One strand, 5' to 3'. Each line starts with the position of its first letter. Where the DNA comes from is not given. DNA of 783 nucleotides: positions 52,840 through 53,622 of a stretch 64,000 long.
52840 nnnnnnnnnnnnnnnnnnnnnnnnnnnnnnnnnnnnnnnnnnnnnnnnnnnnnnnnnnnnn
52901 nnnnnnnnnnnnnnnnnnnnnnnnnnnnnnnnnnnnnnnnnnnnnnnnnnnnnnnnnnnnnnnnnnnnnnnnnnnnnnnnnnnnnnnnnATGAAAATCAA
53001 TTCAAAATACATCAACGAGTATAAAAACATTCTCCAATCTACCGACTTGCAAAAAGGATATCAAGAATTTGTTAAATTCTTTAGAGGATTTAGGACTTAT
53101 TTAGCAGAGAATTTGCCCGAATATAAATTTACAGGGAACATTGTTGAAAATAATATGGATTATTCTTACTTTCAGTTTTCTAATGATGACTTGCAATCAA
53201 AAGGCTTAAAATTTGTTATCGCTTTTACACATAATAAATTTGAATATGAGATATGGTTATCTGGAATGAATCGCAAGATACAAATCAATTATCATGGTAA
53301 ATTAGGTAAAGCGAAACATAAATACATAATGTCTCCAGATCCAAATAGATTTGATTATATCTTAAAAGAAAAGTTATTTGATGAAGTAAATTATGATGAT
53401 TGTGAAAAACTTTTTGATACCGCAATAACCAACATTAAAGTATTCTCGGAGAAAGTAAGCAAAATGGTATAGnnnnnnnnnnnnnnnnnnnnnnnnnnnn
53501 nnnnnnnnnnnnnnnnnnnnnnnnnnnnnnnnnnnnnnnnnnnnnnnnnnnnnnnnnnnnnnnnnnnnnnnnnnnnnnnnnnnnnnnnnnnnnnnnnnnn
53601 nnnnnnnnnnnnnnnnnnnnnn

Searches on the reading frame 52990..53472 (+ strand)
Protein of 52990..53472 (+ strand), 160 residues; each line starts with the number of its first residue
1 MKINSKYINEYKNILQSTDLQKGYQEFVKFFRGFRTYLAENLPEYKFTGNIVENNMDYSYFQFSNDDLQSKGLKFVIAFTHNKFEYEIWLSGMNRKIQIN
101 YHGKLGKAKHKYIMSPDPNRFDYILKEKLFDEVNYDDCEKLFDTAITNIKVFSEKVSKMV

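Call 35: search_protein_families(library=pfam, proteins=[window:52990-53472:+], max_evalue=0.001)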
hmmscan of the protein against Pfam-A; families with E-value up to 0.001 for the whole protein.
window:52990-53472:+ (160 aa): 1 family
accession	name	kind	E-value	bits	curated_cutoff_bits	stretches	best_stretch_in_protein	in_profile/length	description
PF22526.2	DUF7000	-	5e-41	140.4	27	1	5-159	2-155/156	Domain of unknown function (DUF7000)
